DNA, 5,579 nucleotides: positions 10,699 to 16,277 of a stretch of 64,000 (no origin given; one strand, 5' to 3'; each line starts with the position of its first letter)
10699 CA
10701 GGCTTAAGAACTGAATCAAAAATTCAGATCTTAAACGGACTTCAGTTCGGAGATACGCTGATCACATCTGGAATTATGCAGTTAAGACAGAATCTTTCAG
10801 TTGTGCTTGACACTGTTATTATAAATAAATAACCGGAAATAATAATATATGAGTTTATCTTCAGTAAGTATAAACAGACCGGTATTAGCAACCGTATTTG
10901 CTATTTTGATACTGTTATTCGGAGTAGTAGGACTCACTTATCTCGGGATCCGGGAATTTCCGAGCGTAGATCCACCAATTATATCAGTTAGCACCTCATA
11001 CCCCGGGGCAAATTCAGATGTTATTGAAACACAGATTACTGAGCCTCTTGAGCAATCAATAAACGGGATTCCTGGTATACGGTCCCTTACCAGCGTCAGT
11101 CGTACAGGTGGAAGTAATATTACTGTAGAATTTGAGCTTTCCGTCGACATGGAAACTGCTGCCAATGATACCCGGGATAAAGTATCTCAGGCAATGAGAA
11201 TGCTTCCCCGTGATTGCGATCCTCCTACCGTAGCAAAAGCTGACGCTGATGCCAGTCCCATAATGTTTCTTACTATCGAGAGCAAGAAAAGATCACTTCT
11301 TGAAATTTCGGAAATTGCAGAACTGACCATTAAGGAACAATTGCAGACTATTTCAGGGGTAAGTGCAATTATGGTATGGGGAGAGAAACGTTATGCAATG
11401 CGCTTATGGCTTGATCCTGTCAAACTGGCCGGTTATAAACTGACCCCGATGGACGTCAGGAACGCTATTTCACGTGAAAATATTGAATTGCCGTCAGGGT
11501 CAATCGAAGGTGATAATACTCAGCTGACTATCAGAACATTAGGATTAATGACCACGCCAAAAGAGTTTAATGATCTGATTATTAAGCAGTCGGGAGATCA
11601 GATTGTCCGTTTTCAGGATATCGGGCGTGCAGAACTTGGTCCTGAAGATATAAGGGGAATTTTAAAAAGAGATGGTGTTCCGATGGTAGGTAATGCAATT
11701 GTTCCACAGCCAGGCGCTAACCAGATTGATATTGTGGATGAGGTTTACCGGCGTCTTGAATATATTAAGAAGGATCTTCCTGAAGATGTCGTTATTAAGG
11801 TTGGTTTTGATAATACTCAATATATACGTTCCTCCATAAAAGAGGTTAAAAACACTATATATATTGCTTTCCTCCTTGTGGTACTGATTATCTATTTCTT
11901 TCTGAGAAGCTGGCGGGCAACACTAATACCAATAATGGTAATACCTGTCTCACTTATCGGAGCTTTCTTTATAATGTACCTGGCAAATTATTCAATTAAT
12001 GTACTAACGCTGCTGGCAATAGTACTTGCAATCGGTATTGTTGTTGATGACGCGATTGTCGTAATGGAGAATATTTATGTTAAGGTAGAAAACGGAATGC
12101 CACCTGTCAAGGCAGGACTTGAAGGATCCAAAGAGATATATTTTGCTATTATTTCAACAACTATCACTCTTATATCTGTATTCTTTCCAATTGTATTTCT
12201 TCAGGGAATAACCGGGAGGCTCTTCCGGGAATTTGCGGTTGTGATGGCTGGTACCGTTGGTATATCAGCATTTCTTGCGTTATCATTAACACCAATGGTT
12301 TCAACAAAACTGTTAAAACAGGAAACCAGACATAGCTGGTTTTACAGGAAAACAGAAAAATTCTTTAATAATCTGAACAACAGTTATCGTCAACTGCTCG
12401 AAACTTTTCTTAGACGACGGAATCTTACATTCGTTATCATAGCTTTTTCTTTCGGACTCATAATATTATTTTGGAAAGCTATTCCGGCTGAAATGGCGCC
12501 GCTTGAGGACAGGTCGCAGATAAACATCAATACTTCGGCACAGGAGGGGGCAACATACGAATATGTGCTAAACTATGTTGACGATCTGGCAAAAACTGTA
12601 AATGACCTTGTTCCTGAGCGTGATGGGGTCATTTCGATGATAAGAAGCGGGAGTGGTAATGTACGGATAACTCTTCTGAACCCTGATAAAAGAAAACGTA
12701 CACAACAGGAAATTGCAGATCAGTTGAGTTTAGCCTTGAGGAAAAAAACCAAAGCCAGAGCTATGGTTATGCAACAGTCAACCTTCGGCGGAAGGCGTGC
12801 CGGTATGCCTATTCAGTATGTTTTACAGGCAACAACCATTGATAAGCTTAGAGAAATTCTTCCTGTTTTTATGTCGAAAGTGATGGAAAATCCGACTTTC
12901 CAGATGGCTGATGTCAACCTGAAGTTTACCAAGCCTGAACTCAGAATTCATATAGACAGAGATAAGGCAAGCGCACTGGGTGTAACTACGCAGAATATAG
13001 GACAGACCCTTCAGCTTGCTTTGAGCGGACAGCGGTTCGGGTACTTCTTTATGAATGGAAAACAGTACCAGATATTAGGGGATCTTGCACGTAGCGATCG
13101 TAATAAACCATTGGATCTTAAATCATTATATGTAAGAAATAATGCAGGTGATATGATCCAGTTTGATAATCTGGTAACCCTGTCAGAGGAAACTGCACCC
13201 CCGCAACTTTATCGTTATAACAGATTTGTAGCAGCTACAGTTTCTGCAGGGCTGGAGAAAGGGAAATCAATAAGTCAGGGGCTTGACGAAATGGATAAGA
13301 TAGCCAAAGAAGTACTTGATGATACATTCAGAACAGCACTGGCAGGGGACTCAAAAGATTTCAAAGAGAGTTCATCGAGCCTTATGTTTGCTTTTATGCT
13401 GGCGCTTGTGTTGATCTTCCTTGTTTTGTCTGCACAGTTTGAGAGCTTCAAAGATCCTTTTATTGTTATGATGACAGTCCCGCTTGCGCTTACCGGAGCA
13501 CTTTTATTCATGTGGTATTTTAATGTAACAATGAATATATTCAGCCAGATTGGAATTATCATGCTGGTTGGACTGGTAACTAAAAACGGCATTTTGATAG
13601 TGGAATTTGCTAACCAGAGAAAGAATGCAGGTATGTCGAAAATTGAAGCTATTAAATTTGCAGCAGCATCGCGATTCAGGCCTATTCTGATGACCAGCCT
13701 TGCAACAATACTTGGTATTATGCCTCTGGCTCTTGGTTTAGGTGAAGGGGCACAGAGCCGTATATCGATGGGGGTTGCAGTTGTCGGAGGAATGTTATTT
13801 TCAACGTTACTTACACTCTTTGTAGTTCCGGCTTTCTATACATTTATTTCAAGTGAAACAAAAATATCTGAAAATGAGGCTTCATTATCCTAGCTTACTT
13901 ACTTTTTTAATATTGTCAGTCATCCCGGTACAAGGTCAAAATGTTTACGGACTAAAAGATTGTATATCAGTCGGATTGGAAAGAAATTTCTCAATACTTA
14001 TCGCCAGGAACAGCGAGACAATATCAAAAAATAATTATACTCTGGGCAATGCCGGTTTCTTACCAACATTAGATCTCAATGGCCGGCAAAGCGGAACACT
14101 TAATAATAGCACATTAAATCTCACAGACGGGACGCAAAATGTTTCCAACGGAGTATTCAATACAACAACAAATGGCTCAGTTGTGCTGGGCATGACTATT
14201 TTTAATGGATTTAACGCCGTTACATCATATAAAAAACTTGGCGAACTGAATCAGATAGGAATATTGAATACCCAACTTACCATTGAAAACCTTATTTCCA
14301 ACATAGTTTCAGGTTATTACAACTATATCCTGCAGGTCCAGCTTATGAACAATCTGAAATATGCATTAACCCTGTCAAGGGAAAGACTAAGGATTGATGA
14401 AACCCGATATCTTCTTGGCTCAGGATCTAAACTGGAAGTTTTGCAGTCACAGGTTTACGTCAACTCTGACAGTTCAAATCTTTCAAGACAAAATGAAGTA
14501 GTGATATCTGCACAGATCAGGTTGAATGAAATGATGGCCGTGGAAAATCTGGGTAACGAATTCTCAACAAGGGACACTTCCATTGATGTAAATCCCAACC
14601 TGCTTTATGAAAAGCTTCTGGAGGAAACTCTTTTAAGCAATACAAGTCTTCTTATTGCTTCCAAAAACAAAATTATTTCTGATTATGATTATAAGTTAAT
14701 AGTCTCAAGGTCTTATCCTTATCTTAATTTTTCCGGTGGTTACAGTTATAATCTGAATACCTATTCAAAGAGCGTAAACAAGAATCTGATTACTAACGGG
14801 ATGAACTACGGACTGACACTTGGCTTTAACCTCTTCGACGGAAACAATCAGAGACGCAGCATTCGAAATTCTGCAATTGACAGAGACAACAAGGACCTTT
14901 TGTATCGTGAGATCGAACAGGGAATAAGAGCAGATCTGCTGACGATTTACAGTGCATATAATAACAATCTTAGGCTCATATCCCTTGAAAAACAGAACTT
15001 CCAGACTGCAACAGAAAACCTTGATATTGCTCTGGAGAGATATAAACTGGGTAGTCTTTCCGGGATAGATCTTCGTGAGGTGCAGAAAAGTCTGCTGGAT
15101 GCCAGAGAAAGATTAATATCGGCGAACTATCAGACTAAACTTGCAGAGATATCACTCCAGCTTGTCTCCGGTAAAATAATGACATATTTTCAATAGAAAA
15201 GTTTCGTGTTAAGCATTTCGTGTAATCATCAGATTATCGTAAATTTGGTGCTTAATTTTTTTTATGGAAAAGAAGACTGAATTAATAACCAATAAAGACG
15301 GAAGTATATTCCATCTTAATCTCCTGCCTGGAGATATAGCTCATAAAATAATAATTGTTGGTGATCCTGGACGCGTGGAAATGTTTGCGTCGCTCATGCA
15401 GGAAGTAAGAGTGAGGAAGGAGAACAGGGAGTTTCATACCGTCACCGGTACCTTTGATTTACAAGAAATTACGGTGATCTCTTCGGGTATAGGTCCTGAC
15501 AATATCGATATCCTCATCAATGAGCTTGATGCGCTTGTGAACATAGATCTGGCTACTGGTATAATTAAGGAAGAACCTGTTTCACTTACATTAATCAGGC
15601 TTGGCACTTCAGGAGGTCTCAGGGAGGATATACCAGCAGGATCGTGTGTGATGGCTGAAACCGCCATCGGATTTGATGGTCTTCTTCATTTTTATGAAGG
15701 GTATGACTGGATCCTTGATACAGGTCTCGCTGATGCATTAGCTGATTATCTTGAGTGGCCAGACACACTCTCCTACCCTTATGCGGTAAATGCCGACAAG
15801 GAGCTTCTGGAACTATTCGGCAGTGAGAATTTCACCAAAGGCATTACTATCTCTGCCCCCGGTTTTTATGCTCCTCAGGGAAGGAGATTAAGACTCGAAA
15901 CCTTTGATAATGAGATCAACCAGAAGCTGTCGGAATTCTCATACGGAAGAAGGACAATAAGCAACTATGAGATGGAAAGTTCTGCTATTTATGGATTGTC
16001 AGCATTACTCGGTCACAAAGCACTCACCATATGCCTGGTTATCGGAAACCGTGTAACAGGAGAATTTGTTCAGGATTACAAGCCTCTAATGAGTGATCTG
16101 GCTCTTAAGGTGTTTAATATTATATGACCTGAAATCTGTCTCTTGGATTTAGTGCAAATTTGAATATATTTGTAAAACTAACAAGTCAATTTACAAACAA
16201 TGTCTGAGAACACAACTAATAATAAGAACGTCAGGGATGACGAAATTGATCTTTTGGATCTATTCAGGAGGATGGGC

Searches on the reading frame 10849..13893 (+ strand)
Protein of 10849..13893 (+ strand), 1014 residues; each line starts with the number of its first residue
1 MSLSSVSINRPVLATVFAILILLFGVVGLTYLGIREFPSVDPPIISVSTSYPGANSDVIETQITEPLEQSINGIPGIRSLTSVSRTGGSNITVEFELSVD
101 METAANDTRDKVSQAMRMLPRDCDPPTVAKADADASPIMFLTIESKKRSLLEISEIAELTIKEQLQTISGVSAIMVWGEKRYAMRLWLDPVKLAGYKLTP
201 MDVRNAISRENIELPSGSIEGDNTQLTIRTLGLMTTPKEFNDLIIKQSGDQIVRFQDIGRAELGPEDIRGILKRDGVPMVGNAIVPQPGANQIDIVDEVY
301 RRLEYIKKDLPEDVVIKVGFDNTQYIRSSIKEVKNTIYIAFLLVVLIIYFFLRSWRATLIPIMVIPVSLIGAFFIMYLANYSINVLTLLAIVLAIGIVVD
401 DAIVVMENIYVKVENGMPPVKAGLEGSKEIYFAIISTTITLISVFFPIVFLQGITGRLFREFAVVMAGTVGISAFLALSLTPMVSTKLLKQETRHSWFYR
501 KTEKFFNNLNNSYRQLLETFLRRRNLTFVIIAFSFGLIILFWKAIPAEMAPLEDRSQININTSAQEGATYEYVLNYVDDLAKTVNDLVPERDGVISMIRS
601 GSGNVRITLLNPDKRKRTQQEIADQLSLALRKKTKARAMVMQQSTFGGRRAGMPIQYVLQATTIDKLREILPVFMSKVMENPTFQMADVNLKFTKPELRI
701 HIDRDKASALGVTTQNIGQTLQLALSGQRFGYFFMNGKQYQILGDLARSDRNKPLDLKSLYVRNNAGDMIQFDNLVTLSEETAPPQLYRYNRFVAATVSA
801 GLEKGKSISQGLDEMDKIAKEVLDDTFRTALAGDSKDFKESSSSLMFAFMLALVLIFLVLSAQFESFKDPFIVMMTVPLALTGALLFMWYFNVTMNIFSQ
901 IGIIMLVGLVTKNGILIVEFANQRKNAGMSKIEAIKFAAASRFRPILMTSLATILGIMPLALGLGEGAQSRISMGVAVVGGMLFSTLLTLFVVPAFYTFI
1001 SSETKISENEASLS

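Call 34: search_protein_families(library=pfam, proteins=[window:10849-13893:+], max_evalue=0.001)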
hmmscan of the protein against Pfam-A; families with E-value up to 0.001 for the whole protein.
window:10849-13893:+ (1014 aa): 2 families
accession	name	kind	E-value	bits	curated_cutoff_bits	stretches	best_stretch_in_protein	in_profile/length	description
PF00873.25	ACR_tran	-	3.6e-287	955.7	28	1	4-1000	2-1020/1021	AcrB/AcrD/AcrF family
PF03176.21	MMPL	-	2.3e-12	47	20.5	1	795-1003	89-305/333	MMPL family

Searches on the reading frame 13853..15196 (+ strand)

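Call 34: search_protein_families(library=pfam, proteins=[window:13853-15196:+], max_evalue=0.001)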
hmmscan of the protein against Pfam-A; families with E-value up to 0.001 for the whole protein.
window:13853-15196:+ (447 aa): 1 family
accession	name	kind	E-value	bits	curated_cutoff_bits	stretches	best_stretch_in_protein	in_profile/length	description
PF02321.23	OEP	-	6.7e-43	147.1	22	2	253-440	2-187/187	Outer membrane efflux protein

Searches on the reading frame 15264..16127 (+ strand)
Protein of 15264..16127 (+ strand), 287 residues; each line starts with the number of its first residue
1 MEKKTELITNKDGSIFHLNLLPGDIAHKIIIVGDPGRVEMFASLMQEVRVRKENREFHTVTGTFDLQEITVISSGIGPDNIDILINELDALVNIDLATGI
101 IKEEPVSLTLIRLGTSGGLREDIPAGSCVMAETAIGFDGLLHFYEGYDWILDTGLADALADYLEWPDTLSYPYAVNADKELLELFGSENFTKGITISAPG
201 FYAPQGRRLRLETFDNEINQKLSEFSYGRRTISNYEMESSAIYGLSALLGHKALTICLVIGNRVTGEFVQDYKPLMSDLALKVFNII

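Call 34: search_protein_families(library=pfam, proteins=[window:15264-16127:+], max_evalue=0.001)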
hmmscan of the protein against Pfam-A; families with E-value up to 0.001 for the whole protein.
window:15264-16127:+ (287 aa): 1 family
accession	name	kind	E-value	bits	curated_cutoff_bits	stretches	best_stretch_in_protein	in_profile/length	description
PF01048.26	PNP_UDP_1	-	1.7e-25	90.3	25.1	1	29-261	3-198/233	Phosphorylase superfamily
